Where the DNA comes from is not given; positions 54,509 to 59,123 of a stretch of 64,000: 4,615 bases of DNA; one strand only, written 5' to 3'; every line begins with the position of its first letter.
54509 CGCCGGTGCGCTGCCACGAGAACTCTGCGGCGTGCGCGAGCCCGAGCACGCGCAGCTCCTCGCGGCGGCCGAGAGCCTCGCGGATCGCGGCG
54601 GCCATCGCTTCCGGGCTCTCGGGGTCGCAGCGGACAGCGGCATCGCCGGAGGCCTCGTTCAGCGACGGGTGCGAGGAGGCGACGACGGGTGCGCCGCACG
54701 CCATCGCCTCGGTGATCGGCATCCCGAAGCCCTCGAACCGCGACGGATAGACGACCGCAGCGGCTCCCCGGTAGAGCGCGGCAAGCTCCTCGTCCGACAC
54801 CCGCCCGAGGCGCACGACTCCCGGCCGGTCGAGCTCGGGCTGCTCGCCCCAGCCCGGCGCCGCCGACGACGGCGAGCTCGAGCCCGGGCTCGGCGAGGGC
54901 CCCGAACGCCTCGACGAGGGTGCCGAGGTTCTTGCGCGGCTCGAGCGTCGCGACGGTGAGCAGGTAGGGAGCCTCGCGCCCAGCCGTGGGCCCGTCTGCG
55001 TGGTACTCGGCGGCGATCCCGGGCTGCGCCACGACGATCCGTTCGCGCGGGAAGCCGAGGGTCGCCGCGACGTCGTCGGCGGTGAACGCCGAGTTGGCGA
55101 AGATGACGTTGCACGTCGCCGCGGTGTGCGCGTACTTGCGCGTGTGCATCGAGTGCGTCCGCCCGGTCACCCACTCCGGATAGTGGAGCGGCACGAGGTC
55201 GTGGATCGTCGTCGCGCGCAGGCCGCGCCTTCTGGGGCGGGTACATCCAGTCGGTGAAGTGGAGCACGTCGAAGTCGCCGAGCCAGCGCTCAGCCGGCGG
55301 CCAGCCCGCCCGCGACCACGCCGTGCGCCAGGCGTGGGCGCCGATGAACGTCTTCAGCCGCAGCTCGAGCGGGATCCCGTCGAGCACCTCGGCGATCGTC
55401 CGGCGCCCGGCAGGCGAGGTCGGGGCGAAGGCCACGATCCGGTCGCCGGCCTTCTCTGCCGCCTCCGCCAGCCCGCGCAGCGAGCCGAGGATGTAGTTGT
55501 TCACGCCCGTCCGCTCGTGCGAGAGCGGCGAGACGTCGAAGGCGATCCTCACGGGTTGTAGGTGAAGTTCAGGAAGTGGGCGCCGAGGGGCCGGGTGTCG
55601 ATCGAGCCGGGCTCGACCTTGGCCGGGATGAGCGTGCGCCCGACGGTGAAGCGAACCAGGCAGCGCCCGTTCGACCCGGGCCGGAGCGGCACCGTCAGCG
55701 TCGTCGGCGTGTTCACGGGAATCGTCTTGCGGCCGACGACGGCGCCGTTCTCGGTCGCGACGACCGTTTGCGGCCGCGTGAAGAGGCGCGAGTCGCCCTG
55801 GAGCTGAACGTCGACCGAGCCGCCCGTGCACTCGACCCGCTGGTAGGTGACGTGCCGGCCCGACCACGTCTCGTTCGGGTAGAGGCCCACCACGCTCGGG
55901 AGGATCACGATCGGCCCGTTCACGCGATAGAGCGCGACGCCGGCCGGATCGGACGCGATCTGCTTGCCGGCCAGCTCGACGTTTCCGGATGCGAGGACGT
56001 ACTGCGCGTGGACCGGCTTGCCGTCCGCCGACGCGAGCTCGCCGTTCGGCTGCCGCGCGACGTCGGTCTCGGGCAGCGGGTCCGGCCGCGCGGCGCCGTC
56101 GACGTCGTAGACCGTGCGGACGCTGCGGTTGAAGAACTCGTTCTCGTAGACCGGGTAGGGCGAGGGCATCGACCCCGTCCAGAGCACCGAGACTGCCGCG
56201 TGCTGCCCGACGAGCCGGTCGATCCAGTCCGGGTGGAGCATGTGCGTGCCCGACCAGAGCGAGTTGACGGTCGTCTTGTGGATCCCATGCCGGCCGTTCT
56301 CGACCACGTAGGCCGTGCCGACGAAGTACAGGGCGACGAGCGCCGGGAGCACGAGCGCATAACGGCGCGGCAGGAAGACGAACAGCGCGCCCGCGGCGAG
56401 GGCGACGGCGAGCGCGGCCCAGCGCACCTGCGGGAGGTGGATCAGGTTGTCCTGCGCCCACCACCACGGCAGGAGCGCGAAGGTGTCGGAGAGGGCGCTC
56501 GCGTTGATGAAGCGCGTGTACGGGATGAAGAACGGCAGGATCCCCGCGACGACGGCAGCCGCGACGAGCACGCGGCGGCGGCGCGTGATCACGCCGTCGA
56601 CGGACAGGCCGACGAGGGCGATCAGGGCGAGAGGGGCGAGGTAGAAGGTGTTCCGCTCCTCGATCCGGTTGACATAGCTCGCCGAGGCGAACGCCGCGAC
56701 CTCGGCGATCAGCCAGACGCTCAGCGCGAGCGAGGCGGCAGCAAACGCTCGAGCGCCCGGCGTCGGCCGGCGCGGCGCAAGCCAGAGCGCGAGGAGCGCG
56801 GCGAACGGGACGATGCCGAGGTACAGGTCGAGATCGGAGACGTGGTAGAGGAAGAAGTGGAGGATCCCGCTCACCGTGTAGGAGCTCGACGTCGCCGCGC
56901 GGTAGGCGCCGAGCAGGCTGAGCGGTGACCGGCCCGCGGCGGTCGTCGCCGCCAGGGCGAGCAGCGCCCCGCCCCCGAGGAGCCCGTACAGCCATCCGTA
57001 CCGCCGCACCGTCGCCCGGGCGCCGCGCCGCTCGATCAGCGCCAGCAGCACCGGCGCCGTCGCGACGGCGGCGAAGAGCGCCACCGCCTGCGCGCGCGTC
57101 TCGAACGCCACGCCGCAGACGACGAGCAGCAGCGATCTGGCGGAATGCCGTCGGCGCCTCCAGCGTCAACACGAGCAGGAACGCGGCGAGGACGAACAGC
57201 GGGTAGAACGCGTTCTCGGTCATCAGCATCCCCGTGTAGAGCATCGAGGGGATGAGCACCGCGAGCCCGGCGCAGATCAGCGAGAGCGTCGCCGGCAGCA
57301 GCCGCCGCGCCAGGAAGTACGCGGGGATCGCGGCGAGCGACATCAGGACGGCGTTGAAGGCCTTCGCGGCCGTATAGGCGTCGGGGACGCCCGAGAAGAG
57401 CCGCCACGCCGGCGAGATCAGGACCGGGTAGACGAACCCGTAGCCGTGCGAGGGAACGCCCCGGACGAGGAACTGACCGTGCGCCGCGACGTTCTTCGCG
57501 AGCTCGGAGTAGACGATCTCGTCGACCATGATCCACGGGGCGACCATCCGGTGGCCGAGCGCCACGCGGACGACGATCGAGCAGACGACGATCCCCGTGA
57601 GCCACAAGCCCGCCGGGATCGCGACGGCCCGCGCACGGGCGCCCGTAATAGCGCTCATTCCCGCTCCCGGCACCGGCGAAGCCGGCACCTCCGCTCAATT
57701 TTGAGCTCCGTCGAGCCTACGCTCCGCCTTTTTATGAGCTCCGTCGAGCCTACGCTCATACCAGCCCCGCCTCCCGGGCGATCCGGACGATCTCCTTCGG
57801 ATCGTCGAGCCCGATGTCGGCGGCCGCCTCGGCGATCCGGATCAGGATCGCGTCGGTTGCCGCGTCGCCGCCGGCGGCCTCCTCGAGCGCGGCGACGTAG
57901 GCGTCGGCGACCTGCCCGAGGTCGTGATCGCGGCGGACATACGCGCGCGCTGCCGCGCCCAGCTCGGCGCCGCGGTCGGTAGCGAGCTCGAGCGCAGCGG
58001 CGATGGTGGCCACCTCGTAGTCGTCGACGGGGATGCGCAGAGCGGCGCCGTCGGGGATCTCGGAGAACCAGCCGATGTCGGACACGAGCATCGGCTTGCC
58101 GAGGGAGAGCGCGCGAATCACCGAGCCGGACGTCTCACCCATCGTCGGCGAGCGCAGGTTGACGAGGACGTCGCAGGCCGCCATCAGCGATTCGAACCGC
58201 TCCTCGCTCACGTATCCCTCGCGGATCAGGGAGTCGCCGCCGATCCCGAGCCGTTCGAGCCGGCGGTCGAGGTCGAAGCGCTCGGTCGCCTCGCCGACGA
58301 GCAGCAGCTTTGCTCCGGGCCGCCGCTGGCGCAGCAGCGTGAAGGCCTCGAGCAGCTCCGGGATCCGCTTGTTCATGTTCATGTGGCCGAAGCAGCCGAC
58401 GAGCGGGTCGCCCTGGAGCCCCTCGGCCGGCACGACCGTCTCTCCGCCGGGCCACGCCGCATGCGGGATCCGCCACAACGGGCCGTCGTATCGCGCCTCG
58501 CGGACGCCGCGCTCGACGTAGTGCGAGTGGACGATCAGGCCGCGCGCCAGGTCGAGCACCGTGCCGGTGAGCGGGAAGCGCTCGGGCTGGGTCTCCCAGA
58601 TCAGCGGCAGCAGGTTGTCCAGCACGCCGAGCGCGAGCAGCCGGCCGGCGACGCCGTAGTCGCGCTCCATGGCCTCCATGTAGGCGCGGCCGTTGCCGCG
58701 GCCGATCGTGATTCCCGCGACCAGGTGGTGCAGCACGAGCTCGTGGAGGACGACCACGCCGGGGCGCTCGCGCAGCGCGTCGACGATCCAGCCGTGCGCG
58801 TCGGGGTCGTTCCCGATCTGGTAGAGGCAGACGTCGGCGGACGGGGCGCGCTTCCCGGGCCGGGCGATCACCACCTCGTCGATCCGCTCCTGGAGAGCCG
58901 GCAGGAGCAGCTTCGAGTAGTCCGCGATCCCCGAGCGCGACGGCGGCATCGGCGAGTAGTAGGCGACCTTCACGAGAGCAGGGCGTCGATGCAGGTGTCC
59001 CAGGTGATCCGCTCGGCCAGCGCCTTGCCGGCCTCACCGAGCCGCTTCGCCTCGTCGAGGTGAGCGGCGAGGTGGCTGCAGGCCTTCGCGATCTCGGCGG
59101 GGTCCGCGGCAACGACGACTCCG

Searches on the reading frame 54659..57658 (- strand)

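Call 9: search_protein_families(library=pfam, proteins=[window:54659-57658:-], max_evalue=0.01)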
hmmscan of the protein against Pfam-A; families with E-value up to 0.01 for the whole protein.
window:54659-57658:- (999 aa): 1 family
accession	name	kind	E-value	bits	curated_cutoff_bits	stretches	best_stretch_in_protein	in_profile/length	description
PF13231.12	PMT_2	-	0.006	17.2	26.1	1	95-166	21-93/160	Dolichyl-phosphate-mannose-protein mannosyltransferase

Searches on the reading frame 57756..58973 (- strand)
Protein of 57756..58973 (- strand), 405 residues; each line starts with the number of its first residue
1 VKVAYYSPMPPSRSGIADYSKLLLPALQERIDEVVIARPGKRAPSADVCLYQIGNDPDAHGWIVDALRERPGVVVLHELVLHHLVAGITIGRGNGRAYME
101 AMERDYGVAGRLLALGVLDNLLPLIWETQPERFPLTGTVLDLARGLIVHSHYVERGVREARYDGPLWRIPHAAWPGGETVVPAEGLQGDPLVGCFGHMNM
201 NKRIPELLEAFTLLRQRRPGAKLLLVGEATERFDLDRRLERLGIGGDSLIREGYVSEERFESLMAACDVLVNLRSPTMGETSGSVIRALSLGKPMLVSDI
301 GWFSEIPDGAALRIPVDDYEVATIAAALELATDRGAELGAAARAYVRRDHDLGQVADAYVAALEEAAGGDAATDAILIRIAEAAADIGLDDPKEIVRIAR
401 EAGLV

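Call 9: search_protein_families(library=pfam, proteins=[window:57756-58973:-], max_evalue=0.01)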
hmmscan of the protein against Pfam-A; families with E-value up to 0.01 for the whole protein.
window:57756-58973:- (405 aa): 3 families
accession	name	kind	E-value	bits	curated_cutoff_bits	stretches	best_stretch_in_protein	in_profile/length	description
PF13692.12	Glyco_trans_1_4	-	3.1e-14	53.9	27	1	190-332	2-141/142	Glycosyl transferases group 1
PF00534.26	Glycos_transf_1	-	3.1e-11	43.5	26.4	1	188-332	14-156/172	Glycosyl transferases group 1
PF13524.12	Glyco_trans_1_2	-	9.5e-05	22.8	25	1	217-359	11-142/144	Glycosyl transferase-like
